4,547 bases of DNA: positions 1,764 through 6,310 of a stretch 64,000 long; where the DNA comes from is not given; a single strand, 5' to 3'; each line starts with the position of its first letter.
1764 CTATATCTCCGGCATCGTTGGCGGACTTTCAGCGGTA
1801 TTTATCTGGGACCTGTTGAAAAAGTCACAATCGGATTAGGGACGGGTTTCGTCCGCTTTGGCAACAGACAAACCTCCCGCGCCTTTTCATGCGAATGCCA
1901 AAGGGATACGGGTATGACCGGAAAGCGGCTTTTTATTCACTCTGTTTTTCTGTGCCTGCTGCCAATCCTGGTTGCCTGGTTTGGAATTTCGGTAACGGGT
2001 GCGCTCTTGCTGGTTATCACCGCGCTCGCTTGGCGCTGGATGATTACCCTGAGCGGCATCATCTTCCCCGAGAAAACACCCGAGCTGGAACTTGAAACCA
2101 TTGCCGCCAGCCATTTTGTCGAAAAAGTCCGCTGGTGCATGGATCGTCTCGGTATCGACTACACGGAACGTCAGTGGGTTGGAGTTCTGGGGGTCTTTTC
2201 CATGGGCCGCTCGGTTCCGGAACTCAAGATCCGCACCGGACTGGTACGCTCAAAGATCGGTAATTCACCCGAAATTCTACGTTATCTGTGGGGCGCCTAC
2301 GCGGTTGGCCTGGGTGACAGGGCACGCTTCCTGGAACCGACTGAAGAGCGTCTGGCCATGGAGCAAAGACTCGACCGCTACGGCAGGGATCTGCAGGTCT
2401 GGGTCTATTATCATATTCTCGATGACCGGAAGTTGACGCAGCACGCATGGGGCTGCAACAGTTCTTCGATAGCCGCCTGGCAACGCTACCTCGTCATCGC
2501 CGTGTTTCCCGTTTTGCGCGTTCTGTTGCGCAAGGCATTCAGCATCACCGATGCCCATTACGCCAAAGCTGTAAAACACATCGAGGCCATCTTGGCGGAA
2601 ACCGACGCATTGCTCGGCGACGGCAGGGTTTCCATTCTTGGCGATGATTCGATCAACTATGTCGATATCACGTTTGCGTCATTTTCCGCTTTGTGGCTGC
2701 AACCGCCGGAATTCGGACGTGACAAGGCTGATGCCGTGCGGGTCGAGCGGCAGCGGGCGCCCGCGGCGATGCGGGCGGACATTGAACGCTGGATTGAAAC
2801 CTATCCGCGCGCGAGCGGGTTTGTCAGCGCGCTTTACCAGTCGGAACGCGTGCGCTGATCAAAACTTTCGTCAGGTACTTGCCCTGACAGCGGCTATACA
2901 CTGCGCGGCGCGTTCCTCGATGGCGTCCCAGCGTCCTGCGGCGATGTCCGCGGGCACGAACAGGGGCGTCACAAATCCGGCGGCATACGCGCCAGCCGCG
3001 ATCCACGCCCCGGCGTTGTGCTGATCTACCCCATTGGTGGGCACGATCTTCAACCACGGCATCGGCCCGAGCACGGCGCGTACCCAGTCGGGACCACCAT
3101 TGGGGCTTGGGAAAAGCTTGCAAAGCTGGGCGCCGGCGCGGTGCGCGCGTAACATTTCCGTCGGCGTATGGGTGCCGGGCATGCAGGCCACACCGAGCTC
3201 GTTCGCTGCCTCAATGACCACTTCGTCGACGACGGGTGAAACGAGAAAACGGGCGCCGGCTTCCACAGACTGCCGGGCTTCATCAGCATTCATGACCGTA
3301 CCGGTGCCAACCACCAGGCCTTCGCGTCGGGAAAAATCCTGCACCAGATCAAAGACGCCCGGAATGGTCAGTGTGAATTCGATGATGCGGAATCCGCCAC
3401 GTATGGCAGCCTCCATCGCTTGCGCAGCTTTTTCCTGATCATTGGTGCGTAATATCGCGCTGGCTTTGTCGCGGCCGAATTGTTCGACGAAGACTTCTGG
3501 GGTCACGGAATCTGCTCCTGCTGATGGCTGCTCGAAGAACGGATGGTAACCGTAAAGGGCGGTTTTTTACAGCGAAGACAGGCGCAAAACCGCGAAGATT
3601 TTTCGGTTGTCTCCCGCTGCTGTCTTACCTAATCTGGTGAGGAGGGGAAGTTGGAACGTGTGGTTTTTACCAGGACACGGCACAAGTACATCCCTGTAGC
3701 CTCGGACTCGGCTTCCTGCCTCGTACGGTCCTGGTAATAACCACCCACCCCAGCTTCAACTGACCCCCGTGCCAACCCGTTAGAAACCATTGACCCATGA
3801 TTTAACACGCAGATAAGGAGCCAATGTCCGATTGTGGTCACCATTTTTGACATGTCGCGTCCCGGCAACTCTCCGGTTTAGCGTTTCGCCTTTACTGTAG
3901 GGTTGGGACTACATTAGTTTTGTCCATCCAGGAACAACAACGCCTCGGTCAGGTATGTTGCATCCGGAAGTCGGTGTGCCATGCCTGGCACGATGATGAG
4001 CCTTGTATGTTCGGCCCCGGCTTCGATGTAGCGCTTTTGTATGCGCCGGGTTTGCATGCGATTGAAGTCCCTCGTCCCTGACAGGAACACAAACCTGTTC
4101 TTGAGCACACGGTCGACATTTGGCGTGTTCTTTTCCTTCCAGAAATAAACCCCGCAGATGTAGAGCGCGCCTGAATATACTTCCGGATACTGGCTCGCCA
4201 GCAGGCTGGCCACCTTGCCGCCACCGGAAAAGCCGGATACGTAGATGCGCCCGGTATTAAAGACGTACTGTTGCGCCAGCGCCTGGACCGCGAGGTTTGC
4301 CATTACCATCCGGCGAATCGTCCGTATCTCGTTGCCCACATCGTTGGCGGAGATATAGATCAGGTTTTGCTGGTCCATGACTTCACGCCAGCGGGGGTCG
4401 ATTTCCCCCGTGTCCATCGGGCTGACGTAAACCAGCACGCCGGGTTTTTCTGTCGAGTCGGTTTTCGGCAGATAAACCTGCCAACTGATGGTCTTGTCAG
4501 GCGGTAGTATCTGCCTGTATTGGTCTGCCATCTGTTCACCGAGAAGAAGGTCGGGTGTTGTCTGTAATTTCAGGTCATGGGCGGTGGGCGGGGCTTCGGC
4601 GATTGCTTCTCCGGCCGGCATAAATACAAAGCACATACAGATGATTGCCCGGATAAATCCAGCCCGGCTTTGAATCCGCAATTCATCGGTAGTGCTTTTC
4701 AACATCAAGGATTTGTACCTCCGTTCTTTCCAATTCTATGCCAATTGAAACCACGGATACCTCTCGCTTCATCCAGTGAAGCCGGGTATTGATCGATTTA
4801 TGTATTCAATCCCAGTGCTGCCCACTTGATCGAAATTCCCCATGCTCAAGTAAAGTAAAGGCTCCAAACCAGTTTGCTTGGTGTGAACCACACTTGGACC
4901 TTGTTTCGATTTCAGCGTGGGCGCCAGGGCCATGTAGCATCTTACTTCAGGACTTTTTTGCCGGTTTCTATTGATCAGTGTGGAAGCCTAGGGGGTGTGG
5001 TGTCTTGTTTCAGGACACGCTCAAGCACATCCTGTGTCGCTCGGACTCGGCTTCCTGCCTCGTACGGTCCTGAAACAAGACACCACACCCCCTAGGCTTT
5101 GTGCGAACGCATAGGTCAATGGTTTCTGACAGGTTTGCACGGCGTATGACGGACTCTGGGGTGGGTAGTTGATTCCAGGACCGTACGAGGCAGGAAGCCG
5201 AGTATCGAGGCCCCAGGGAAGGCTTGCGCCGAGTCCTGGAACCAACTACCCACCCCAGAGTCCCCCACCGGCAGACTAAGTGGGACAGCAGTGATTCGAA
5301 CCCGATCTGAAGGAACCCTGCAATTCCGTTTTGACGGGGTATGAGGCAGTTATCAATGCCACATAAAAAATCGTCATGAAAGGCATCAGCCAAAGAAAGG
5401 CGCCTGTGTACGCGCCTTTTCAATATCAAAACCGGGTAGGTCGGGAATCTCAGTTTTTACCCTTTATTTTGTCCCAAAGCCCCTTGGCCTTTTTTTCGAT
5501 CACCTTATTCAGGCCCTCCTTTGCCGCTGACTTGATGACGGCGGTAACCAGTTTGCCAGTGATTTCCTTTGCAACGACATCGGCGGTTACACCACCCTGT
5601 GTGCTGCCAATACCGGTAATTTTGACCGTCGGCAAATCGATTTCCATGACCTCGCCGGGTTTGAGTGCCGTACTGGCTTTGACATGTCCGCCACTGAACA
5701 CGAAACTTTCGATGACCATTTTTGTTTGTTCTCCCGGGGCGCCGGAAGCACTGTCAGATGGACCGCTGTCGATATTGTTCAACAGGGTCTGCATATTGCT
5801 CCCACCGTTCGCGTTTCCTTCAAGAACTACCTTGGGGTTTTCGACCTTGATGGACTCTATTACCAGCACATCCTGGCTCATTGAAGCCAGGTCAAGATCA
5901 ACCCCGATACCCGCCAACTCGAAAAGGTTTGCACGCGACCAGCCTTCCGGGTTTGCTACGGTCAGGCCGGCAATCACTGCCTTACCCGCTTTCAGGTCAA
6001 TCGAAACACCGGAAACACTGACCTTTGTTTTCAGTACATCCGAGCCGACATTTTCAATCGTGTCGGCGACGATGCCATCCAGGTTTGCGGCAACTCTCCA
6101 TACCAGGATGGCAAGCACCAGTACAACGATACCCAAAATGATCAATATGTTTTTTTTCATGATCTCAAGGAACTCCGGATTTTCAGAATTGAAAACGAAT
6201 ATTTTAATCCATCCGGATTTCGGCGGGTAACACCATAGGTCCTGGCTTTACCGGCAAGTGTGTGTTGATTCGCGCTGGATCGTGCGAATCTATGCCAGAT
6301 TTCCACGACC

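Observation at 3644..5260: Novel ~110-bp palindromic repeat family: conserved 33-bp core, copy-specific but self-complementary arms (3 copies)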

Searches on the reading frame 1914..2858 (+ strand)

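Call 25: search_protein_families(library=pfam, proteins=[window:1914-2858:+])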
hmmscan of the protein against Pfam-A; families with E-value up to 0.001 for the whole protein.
window:1914-2858:+ (314 aa): 1 family
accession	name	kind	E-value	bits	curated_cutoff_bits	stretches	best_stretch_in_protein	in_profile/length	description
PF13410.11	GST_C_2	-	0.00095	19.7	24.9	0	213-257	1-43/69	Glutathione S-transferase, C-terminal domain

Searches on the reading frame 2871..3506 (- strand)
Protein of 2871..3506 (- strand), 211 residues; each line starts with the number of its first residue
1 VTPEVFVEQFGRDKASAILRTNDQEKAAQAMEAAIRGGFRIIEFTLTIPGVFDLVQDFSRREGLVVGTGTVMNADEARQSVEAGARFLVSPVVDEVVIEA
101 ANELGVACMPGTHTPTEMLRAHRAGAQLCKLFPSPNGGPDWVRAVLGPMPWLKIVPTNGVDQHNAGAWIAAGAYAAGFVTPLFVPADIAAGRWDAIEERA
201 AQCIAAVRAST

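Call 25: search_protein_families(library=pfam, proteins=[window:2871-3506:-])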
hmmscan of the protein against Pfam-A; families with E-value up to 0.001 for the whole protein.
window:2871-3506:- (211 aa): 1 family
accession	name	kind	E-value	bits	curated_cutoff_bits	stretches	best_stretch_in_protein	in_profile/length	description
PF01081.25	Aldolase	-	2.1e-33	115.9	27.8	1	16-197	11-194/196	KDPG and KHG aldolase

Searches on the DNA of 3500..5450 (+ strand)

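Call 11: search_dna_similar(query=window:4982-5101:+, collection=plasmids, mode=distant, max_evalue=0.01)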
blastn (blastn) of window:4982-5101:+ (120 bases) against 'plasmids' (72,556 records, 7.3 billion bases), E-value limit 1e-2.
No match.

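Call 17: search_rna_families(source=window, start=3500, end=5450, threshold=evalue, max_evalue=10, show_alignments=3)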
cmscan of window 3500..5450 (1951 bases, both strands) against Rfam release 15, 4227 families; matches with E-value up to 10: 5.
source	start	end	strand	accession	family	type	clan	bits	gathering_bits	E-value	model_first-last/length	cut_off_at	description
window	5151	5263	-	RF03458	mir-766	Gene; miRNA;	-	24.2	110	0.016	1-108/108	no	mir-766 microRNA precursor family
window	5142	5260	+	RF00769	mir-331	Gene; miRNA;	-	23.8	80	0.088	1-92/92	no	mir-331 microRNA precursor family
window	5150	5265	-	RF03499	mir-702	Gene; miRNA;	-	23.6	70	0.51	1-103/103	no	mir-702 microRNA precursor family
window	3569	3633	+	RF00809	mir-241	Gene; miRNA;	-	15.5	63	7.1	1-74/74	no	mir-241 microRNA precursor family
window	5210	5313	-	RF02038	SPRY4-IT1_1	Gene; lncRNA;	-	14.1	50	9.6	1-91/91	no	SPRY4-IT1 conserved region 1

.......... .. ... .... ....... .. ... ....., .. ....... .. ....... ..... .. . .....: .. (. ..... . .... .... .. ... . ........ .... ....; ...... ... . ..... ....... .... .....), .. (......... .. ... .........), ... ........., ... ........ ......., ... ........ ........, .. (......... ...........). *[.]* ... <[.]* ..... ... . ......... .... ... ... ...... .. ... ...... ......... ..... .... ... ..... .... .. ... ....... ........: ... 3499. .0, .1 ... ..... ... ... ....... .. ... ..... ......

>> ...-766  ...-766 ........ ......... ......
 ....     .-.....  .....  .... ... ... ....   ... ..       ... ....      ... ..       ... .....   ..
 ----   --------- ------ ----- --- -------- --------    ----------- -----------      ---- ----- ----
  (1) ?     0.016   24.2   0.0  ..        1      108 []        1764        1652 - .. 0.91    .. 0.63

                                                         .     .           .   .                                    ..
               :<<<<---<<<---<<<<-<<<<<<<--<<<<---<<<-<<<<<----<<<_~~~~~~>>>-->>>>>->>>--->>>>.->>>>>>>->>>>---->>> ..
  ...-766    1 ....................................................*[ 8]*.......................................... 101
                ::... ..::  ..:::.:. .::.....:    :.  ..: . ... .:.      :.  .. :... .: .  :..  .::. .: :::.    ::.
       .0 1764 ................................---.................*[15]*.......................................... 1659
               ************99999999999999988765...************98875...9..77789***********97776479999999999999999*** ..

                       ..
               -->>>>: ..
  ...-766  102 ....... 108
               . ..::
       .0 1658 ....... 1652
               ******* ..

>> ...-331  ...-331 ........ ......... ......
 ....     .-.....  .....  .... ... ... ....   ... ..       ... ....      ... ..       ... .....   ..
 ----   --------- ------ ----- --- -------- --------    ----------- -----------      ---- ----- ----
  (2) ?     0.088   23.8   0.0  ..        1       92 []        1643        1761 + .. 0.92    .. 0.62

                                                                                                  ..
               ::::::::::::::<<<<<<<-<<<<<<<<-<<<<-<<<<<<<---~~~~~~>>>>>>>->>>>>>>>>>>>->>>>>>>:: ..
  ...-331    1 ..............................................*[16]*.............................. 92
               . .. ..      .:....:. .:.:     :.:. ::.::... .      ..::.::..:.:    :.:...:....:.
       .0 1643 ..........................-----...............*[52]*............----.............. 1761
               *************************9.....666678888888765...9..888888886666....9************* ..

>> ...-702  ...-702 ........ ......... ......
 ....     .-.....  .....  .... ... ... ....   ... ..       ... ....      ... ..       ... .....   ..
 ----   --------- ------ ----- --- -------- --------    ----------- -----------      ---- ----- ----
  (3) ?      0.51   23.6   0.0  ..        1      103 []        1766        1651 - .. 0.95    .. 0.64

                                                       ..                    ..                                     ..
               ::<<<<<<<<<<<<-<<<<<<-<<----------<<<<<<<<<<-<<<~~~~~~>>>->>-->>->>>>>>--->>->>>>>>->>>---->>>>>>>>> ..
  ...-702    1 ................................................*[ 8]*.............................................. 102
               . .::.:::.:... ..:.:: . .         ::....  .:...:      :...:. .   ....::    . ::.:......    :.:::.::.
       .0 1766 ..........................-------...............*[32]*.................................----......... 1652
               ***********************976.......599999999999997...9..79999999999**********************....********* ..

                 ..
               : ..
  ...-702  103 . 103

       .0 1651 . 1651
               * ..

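Call 64: build_rna_model(alignment_id=A3, structure=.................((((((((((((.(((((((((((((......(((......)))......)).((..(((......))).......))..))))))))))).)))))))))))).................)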
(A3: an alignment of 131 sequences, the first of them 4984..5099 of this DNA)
Model R1 built from alignment A3 (131 sequences, 138 columns); structure: as given.
model positions 110; base pairs 33; branch points 1; effective number of sequences 1.39; information 0.59 bits per position. Calibrated on 0.2 Mb of random sequence (short: E-values are rough).
structure used (alignment columns):
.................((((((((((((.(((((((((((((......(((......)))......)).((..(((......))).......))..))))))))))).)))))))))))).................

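Call 66: search_with_rna_model(model_id=R1, source=window, max_evalue=10, show_alignments=0)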
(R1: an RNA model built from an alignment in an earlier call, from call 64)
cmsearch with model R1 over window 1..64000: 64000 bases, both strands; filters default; matches with E-value up to 10: 6.
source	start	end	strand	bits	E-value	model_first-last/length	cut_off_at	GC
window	4986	5097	-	110.8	3e-21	1-110/110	no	0.6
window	5153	5261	+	95.5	4.7e-18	1-110/110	no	0.61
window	3650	3754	-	85.8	5e-16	1-110/110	no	0.57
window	4986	5097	+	42.2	6.5e-07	1-110/110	no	0.6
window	5153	5261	-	38.2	4.4e-06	1-110/110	no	0.61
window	56635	56732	-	15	0.31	1-110/110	no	0.57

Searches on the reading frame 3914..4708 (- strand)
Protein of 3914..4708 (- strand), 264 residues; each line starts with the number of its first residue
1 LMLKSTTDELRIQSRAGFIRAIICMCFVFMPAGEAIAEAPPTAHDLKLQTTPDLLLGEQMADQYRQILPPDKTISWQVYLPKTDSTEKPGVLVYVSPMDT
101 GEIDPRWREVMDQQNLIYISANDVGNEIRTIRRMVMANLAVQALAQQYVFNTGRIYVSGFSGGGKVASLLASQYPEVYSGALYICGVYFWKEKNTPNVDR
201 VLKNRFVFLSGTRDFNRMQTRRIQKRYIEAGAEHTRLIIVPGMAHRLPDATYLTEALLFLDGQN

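Call 9: find_related_loci(query=window:3914-4708:-, collection=genome_contigs, flank=10000)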
Query window:3914-4708:- (264 aa) in genome_contigs; peptide patterns used: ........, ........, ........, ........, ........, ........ (x = any residue, [..] = any of these).
41 stretches matched a pattern; 5 encode a relative of the query (tblastn E <= 1e-3); 5 distinct loci.
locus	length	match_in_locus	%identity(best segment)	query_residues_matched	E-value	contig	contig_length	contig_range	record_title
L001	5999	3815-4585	73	7-264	4e-124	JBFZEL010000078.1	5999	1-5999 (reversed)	MAG: Lysobacterales bacterium isolate PPR_0586 k121_4631161, whole genome shotgun sequence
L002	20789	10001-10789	66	1-264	5e-119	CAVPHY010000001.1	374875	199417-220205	MAG: uncultured Gammaproteobacteria bacterium isolate MFD09964.bin.1.39 genome assembly, contig: contig_10753, whole gen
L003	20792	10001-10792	63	1-264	1e-117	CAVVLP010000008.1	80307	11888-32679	MAG: uncultured Gammaproteobacteria bacterium isolate MFD03551.bin.1.67 genome assembly, contig: contig_31942, whole gen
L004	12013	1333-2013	52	34-260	3e-82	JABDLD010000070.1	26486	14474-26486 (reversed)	MAG: Lysobacterales bacterium isolate SS_bin_66 k127_856156, whole genome shotgun sequence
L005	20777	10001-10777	61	2-260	9e-111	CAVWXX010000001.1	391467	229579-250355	MAG: uncultured Gammaproteobacteria bacterium isolate MFD03804.bin.1.241 genome assembly, contig: contig_13143, whole ge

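Call 13: find_encoding_contigs(protein=window:3914-4708:-, flank=10000)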
Protein window:3914-4708:- (264 aa): no gene with exactly this product is on record in the collection.

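Call 25: search_protein_families(library=pfam, proteins=[window:3914-4708:-])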
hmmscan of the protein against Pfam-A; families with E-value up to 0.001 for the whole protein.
window:3914-4708:- (264 aa): 3 families
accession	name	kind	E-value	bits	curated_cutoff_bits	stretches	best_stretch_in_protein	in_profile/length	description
PF02230.22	Abhydrolase_2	-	3.3e-05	24.2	23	1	98-248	57-202/217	Phospholipase/Carboxylesterase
PF00326.27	Peptidase_S9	-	3.5e-05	23.8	22.6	1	140-195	51-106/213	Prolyl oligopeptidase family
PF10503.15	Esterase_PHB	-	0.0001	22.1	23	1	141-191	85-135/219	Esterase PHB depolymerase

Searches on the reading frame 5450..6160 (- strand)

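Call 25: search_protein_families(library=pfam, proteins=[window:5450-6160:-])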
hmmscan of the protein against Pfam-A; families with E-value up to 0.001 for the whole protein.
window:5450-6160:- (236 aa): 2 families
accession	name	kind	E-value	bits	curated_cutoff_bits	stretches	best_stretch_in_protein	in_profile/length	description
PF05359.17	DUF748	-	7.6e-16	57.8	50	1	4-174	16-177/1037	Domain of Unknown Function (DUF748)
PF05170.20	AsmA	-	0.00073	18.9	29.8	0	64-133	69-137/607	AsmA family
